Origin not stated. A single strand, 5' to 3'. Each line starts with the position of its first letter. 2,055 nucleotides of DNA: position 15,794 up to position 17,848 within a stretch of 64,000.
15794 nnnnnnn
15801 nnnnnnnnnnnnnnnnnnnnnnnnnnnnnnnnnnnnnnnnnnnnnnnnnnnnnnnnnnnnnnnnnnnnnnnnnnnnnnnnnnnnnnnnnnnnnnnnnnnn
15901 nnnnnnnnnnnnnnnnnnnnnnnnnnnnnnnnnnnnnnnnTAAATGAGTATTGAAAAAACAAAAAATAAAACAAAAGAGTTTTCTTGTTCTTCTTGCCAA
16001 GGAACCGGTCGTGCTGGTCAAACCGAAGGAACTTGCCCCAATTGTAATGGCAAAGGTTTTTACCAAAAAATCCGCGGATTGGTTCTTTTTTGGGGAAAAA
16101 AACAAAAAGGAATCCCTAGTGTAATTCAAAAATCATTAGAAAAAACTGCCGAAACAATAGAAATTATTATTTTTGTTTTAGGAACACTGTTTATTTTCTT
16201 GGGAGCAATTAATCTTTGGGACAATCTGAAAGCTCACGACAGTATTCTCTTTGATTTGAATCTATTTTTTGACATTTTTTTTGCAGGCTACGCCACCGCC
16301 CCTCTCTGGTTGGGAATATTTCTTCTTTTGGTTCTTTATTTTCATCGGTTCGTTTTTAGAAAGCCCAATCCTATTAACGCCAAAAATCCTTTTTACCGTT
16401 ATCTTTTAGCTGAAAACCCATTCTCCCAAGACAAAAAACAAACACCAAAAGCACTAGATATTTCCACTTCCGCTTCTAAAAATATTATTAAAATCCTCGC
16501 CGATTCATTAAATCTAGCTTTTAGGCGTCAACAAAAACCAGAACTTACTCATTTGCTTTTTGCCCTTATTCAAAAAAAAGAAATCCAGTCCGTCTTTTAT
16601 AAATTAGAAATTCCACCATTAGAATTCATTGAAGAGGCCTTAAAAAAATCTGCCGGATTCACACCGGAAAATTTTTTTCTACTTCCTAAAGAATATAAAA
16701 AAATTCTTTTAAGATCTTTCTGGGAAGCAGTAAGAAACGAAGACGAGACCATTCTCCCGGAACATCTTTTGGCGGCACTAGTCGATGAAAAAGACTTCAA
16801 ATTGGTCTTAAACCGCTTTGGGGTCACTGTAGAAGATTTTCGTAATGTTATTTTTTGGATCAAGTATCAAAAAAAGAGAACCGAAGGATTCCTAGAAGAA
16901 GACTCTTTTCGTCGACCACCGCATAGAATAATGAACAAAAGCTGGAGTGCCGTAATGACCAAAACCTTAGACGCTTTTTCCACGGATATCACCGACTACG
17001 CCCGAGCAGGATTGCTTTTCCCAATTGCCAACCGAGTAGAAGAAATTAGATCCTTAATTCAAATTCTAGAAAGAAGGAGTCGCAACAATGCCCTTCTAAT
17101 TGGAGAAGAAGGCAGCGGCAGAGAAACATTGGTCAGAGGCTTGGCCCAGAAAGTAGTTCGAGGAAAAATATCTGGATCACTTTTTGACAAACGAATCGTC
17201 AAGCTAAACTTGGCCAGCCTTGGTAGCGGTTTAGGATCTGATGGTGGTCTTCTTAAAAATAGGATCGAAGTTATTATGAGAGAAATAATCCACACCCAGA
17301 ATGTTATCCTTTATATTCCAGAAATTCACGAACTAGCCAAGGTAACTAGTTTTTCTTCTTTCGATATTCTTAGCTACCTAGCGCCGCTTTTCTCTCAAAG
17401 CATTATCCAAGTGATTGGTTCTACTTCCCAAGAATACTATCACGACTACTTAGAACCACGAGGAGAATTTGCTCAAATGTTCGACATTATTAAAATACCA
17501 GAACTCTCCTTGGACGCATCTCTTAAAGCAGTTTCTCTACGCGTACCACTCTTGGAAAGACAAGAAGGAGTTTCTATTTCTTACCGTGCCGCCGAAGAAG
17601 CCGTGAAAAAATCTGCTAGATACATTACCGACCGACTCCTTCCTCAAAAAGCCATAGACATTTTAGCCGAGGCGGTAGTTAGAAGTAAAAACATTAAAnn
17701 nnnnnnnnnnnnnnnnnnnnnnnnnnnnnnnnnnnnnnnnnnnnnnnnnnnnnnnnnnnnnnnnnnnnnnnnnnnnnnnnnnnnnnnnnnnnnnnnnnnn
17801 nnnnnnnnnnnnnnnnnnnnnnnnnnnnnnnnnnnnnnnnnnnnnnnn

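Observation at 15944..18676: Clp/Hsp100-type AAA+ protein with a DnaJ-like zinc finger, membrane anchor and catalytically dead D1 ring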

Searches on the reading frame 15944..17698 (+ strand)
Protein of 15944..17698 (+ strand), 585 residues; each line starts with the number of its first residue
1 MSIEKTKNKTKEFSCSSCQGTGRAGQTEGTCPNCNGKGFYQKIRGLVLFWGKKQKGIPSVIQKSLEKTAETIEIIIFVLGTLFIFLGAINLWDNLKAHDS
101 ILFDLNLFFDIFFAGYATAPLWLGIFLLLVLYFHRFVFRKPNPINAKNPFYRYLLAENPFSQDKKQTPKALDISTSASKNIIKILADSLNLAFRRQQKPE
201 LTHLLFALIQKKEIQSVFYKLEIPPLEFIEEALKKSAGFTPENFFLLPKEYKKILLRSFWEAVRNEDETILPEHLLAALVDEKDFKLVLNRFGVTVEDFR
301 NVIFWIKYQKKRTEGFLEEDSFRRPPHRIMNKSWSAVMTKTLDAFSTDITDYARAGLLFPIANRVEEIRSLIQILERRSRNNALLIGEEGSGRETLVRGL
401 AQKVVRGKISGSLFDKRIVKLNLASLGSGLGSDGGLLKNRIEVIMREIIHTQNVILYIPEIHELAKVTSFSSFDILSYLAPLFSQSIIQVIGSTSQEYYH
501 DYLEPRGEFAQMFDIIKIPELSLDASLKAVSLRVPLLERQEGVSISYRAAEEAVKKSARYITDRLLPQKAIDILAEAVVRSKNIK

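Call 32: find_related_loci(query=A3, collection=genome_contigs, flank=3000)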
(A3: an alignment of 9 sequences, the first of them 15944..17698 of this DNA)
Query A3 (585 aa) in genome_contigs; peptide patterns used: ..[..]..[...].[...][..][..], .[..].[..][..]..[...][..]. (x = any residue, [..] = any of these).
233 stretches matched a pattern; 197 encode a relative of the query (tblastn E <= 1e-3); the best 80 are kept; 79 distinct loci.
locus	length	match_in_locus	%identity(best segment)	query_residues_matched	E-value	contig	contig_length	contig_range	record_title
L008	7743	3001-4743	52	3-585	0e+0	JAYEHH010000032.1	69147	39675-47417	MAG: Patescibacteria group bacterium isolate MAG223 MAG223_32, whole genome shotgun sequence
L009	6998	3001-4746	52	5-585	0e+0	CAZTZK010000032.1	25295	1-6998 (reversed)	MAG TPA_asm: uncultured Candidatus Saccharibacteria bacterium isolate SRP067234_co1_298 genome assembly, contig: k99_798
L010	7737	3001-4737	48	3-585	0e+0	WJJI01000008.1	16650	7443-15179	MAG: Candidatus Moraniibacteriota bacterium isolate Bin_419 k141_498883, whole genome shotgun sequence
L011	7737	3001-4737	51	1-585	0e+0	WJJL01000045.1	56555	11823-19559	MAG: Candidatus Moraniibacteriota bacterium isolate Bin_114 k141_2168312, whole genome shotgun sequence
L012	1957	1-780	61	324-585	4e-109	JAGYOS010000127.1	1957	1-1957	Bacterium isolate M55B174 k51_821856_flag_0_multi_93.3158_len_1957, whole genome shotgun sequence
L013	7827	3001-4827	34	1-579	1e-94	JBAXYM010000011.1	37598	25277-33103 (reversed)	MAG: Patescibacteria group bacterium isolate SO_2016_CLC_T1_18 scaffold00404_PH3_Jul14_2016, whole genome shotgun sequen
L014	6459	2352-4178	33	1-579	8e-94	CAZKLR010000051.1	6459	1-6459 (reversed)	MAG TPA_asm: uncultured Candidatus Saccharibacteria bacterium isolate SRP294416_co1_206 genome assembly, contig: NODE_28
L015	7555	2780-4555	31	15-579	5e-92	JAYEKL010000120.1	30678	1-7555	MAG: Patescibacteria group bacterium isolate MAG138 MAG138_120, whole genome shotgun sequence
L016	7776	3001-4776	33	15-579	1e-91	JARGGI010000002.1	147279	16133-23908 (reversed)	MAG: Patescibacteria group bacterium isolate C14-28 NODE_2_length_147279_cov_21.591500, whole genome shotgun sequence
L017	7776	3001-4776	32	15-579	2e-91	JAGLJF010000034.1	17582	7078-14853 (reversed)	MAG: Candidatus Paceibacterota bacterium isolate RS_3_34 ROV157_3.bin.34.fa_34, whole genome shotgun sequence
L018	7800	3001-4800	31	9-579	8e-91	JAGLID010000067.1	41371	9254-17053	MAG: Candidatus Paceibacterota bacterium isolate RS_2_29 ROV157_2.bin.29.fa_67, whole genome shotgun sequence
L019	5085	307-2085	33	15-579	1e-89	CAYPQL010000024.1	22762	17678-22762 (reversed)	MAG TPA_asm: uncultured Candidatus Saccharibacteria bacterium isolate SRP256446_co1_206 genome assembly, contig: NODE_61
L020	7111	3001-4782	34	14-579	2e-89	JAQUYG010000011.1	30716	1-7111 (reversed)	MAG: Candidatus Paceibacterota bacterium isolate STD2_231 NODE_5212_length_30716_cov_6.268986_Sandtown_D2, whole genome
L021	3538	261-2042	31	15-579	9e-91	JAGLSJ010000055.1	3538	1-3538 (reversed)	MAG: Candidatus Paceibacterota bacterium isolate RS_9_49 ROV157_9.bin.49.fa_55, whole genome shotgun sequence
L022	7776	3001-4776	31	15-579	5e-89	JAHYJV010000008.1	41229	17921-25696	MAG: Patescibacteria group bacterium isolate KA31 NODE_545_length_41229_cov_181.617002, whole genome shotgun sequence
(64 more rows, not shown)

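Call 69: find_homologous_proteins(query=A3, max_evalue=1e-20)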
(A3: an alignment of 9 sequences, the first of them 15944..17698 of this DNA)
Query A3 (9 sequences) (585 aa, profile of the alignment): 113 proteins with E <= 1e-20 among 8000 candidates.
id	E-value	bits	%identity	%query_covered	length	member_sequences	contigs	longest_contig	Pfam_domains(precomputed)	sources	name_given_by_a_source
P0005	1.3e-264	898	51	100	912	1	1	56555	PF00158.33,PF07724.21,PF15777.11,PF00004.36,PF13401.13,PF17871.8,PF07728.21,PF10431.16,PF13191.13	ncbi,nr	ncbi:MAG: AAA domain-containing protein [Candidatus Moranbacteria bacterium]|nr:AAA domain-containin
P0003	7.3e-263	892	51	99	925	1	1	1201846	PF02861.26,PF07724.21,PF00004.36,PF17871.8,PF07728.21,PF10431.16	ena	-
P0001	4.0e-262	889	55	100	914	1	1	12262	PF02861.26,PF00158.33,PF07724.21,PF00004.36,PF17871.8,PF07728.21,PF10431.16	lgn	-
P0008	1.2e-261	888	50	100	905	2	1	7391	PF02861.26,PF00158.33,PF07724.21,PF00004.36,PF17871.8,PF07728.21,PF10431.16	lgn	-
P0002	4.5e-237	807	54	100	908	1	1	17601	PF02861.26,PF00158.33,PF07724.21,PF00004.36,PF13401.13,PF17871.8,PF05673.20,PF07728.21,PF10431.16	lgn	-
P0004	1.0e-230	786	52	100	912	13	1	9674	PF02861.26,PF00158.33,PF07724.21,PF00004.36,PF23569.2,PF17871.8,PF01637.25,PF07728.21,PF10431.16,PF13191.13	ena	-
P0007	1.4e-224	765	52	99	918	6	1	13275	PF02861.26,PF07724.21,PF12775.14,PF00004.36,PF13401.13,PF17871.8,PF07728.21,PF10431.16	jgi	jgi:ATP-dependent Clp protease ATP-binding subunit ClpC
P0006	4.1e-223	760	51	98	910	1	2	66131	PF02861.26,PF07724.21,PF00004.36,PF17871.8,PF07728.21,PF10431.16,PF13191.13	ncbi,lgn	ncbi:MAG: ATP-dependent Clp protease ATP-binding subunit [Patescibacteria group bacterium]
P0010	4.1e-198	678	31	99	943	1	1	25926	PF02861.26,PF00004.36,PF13401.13,PF17871.8,PF05673.20,PF01637.25,PF07728.21,PF13191.13,PF00158.33,PF07724.21,PF12775.14,PF10431.16,PF20720.4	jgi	jgi:ATP-dependent Clp protease ATP-binding subunit ClpC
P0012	1.1e-91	326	35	65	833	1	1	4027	PF00158.33,PF07724.21,PF12775.14,PF00004.36,PF03193.23,PF07728.21,PF10431.16,PF20720.4,PF13191.13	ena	-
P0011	1.9e-88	316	26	98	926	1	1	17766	PF02861.26,PF00158.33,PF07724.21,PF00004.36,PF13401.13,PF17871.8,PF07728.21,PF01078.28,PF10431.16,PF13191.13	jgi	jgi:ATP-dependent Clp protease ATP-binding subunit ClpC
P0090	3.1e-71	259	28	66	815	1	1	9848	PF13173.13,PF02861.26,PF00158.33,PF07724.21,PF12775.14,PF00004.36,PF13401.13,PF23569.2,PF17871.8,PF07728.21,PF13191.13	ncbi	ncbi:MAG: ATP-dependent chaperone ClpB [Candidatus Lokiarchaeota archaeon]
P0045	5.0e-70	255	30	65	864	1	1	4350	PF13173.13,PF02861.26,PF00004.36,PF13401.13,PF23569.2,PF17871.8,PF01637.25,PF07728.21,PF13191.13,PF01695.24,PF00158.33,PF07724.21,PF13476.13,PF05621.18,PF10431.16,PF20720.4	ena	-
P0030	1.0e-69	254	30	66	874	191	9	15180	PF13173.13,PF02861.26,PF00004.36,PF13401.13,PF23569.2,PF17871.8,PF07728.21,PF13191.13,PF06414.19,PF01695.24,PF00158.33,PF07724.21,PF12775.14,PF13521.13,PF05621.18,PF01078.28,PF10431.16,PF20720.4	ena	-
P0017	1.4e-69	253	29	66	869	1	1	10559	PF13173.13,PF02861.26,PF20030.6,PF00004.36,PF13401.13,PF23569.2,PF17871.8,PF01637.25,PF07728.21,PF13191.13,PF00158.33,PF07724.21,PF05621.18,PF10431.16,PF20720.4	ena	-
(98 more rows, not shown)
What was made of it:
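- Tried and rejected: It showed a clear score gap between family members (at least 316 bits) and canonical ClpB (at most 259 bits) (call 69).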
